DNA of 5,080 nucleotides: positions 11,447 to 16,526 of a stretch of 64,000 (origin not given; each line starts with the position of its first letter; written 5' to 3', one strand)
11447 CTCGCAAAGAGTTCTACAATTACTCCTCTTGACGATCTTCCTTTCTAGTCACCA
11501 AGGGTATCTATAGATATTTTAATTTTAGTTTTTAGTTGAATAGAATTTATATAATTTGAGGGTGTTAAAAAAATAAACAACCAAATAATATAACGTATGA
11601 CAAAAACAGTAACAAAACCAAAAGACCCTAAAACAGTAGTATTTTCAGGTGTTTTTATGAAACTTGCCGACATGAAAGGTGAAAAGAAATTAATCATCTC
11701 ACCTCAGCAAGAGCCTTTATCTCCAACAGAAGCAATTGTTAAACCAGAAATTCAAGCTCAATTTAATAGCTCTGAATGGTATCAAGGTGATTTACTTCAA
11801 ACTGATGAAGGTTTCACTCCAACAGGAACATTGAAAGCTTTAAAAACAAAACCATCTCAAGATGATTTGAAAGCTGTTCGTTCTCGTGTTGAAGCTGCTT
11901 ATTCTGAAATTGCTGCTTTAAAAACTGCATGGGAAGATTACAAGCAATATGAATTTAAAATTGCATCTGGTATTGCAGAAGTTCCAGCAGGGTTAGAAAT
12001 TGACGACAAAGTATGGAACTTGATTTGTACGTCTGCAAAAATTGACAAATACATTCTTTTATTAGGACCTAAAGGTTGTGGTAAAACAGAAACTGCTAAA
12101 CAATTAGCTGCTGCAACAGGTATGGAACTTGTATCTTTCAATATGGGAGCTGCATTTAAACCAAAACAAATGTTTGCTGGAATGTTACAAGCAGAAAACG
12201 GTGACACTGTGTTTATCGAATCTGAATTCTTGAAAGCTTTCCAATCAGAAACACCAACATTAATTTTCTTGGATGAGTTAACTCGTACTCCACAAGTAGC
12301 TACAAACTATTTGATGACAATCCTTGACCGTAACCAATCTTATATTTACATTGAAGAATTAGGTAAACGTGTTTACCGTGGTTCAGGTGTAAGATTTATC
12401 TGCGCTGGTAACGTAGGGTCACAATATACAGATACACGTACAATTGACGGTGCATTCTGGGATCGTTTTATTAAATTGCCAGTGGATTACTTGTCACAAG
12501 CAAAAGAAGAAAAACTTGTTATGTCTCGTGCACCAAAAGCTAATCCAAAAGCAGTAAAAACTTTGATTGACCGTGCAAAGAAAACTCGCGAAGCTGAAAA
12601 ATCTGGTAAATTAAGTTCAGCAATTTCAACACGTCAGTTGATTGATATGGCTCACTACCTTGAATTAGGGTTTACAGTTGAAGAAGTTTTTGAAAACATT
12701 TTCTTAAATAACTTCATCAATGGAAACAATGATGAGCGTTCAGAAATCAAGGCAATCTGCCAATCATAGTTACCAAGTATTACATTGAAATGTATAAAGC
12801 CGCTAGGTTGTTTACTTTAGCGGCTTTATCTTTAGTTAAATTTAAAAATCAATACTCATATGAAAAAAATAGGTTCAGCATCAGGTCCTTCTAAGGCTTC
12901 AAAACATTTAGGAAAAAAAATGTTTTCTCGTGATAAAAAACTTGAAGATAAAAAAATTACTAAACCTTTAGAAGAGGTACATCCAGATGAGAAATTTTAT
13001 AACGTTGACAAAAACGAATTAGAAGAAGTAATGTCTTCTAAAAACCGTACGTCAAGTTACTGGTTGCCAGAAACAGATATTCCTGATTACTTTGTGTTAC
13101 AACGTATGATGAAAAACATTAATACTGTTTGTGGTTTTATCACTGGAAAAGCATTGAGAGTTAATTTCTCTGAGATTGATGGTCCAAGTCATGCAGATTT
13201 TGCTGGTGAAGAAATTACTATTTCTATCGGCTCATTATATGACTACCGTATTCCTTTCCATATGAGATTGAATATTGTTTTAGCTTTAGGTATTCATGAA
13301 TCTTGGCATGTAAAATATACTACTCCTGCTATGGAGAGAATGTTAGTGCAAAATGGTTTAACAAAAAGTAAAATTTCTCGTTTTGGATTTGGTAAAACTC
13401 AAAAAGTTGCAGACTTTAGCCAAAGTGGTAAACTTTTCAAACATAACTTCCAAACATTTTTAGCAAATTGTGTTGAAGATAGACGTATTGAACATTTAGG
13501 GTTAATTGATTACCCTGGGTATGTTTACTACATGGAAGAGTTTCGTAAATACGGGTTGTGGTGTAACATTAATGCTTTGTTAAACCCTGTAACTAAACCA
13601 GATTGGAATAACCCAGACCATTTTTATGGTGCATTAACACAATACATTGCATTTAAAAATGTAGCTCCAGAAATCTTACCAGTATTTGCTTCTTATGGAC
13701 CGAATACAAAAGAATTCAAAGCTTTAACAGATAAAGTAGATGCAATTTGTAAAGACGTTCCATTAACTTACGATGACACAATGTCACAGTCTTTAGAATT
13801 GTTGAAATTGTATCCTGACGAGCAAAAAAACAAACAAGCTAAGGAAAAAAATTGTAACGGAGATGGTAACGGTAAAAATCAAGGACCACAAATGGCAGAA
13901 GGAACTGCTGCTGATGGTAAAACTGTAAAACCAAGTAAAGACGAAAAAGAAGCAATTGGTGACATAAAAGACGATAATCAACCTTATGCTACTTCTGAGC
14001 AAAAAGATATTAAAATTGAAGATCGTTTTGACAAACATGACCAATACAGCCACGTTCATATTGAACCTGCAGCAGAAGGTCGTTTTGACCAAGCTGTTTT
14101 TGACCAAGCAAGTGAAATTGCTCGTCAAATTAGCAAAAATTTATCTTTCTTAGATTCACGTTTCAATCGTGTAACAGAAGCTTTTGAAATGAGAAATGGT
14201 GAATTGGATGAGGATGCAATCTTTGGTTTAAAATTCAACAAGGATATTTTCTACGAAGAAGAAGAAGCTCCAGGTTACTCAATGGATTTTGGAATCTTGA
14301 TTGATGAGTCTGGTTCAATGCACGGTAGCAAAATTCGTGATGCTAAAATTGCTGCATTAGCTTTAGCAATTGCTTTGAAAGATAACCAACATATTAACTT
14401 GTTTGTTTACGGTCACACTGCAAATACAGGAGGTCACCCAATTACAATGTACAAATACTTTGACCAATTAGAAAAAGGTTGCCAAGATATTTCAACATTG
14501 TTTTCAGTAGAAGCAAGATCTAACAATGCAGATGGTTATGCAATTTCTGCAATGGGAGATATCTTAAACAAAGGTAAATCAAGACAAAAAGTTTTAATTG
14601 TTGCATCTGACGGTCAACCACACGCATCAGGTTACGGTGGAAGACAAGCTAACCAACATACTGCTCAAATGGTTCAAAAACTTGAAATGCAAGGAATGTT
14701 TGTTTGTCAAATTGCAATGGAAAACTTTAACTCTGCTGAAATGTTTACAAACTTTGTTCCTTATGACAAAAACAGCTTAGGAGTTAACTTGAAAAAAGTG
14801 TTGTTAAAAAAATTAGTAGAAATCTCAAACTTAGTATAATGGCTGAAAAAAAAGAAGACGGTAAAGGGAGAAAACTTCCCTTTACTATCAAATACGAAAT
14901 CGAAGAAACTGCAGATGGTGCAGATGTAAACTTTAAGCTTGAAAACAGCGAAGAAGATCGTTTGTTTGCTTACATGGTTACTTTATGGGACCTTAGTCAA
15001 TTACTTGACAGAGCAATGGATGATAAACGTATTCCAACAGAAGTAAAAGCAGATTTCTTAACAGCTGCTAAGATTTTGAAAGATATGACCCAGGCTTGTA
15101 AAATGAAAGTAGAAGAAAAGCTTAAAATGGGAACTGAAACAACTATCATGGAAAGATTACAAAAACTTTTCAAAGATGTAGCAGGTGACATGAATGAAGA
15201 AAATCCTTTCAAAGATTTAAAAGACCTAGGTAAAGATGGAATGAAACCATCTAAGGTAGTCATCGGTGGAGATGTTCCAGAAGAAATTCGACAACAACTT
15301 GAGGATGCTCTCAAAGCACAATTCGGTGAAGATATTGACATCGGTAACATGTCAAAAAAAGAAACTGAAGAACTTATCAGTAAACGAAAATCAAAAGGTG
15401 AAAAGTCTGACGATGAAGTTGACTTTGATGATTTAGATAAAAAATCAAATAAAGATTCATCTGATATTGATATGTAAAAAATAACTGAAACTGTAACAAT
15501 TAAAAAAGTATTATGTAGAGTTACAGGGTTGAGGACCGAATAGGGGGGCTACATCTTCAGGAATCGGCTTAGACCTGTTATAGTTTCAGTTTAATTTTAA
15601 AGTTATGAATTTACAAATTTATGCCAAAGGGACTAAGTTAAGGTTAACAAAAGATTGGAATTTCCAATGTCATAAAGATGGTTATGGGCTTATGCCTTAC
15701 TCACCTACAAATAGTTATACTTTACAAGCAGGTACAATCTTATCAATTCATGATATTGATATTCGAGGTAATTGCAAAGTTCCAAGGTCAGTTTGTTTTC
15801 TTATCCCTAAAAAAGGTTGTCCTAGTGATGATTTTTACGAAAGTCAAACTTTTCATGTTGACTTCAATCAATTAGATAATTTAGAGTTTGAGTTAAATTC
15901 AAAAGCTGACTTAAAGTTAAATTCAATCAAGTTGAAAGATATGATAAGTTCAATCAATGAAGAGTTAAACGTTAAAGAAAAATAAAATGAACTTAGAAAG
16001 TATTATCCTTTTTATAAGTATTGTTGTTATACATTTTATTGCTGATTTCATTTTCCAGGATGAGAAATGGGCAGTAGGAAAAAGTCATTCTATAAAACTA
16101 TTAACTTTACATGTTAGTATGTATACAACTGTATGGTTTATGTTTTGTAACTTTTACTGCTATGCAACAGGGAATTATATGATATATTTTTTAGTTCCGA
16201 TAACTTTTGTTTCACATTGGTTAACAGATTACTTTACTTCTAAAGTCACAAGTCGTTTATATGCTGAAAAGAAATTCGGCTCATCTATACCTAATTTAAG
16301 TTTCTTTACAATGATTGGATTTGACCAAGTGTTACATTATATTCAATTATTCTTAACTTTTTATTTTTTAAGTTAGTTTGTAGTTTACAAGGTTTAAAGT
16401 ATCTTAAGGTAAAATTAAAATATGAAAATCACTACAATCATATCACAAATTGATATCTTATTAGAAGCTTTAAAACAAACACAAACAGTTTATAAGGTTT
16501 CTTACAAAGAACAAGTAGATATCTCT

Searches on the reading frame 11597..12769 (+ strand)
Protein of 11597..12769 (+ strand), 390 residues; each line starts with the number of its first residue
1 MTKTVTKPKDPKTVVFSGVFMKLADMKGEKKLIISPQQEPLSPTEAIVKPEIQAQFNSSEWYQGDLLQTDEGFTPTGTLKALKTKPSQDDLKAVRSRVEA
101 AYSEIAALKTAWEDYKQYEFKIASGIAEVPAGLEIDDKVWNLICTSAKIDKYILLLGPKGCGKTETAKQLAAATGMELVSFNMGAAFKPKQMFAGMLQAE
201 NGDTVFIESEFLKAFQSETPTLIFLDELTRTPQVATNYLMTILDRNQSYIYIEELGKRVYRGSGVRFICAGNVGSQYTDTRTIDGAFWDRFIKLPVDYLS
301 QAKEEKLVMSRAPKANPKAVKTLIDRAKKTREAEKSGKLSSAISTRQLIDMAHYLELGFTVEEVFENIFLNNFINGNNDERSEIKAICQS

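Call 47: search_protein_families(library=pfam, proteins=[window:11597-12769:+], max_evalue=0.01)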
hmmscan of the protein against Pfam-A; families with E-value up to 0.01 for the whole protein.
window:11597-12769:+ (390 aa): 14 families
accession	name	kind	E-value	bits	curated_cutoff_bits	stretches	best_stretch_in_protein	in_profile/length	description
PF07728.20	AAA_5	-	1.1e-17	64.8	22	1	153-291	2-139/139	AAA domain (dynein-related subfamily)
PF00004.35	AAA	-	1.7e-10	41.9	21.2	1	153-290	1-122/131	ATPase family associated with various cellular activities (AAA)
PF07724.20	AAA_2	-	8.8e-08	32.8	27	1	153-281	6-133/166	AAA domain (Cdc48 subfamily)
PF00158.32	Sigma54_activat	-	4.5e-07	30.2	20.2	1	139-273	11-143/168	Sigma-54 interaction domain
PF13173.12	AAA_14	-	1.9e-06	28.3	27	1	151-248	3-90/129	AAA domain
PF12774.13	AAA_6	-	4.1e-06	26.5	25.2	1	136-196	18-81/327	Hydrolytic ATP binding site of dynein motor region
PF08406.16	CbbQ_C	-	1e-05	26.1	20.6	1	304-366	1-61/85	CbbQ/NirQ/NorQ C-terminal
PF20030.5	bpMoxR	-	3e-05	23.6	27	1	136-309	17-179/205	MoxR domain in the MoxR-vWA-beta-propeller ternary systems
PF13521.12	AAA_28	-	0.00058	20.5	27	1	153-226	2-80/164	AAA domain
PF03215.21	Rad17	-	0.00063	20.2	23.8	1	151-260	46-146/186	Rad17 P-loop domain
PF13401.12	AAA_22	-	0.0011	19.7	27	1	152-244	7-109/130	AAA domain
PF05496.18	RuvB_N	-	0.0023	18.2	27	0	152-208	35-91/159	Holliday junction DNA helicase RuvB P-loop domain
PF13238.12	AAA_18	-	0.0045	17.9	29.4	1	153-200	1-46/128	AAA domain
PF13671.12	AAA_33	-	0.0068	17.1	27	0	153-181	2-30/143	AAA domain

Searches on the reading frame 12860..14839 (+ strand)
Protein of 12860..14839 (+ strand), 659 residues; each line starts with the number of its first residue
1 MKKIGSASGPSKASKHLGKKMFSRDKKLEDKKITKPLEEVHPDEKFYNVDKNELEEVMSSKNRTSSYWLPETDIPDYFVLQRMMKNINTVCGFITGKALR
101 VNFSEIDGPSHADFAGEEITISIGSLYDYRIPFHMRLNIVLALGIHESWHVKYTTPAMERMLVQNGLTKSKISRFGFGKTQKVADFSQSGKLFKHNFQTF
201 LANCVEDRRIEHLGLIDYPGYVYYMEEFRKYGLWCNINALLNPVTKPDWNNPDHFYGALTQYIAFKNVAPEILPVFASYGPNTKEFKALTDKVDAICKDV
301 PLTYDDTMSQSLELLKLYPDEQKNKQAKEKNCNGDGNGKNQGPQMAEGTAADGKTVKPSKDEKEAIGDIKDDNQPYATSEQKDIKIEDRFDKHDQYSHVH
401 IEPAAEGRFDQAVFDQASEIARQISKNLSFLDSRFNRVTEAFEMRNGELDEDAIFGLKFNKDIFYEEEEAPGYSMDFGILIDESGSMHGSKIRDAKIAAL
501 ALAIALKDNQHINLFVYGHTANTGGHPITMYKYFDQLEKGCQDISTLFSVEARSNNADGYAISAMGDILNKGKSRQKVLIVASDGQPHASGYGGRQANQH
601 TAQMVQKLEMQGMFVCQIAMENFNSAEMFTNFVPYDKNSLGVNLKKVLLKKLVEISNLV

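Call 47: search_protein_families(library=pfam, proteins=[window:12860-14839:+], max_evalue=0.01)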
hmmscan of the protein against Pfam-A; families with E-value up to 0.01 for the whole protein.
window:12860-14839:+ (659 aa): 3 families
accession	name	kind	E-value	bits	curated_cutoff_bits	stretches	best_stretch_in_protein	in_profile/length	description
PF00092.34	VWA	-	8.3e-06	26.6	23.8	1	479-622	4-141/174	von Willebrand factor type A domain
PF11775.14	CobT_C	-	2.5e-05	24.5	21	0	466-522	4-59/220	Cobalamin biosynthesis protein CobT VWA domain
PF13519.12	VWA_2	-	0.00016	22.7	27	1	479-586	3-107/107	von Willebrand factor type A domain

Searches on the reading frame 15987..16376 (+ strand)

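Call 78: search_protein_families(library=pfam, proteins=[window:15987-16376:+], max_evalue=0.01)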
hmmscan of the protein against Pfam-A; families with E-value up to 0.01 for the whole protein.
window:15987-16376:+ (129 aa): 1 family
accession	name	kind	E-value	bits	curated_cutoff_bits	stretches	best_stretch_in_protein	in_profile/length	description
PF11750.13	DUF3307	-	1.8e-09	38.1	23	1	8-124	1-105/127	Protein of unknown function (DUF3307)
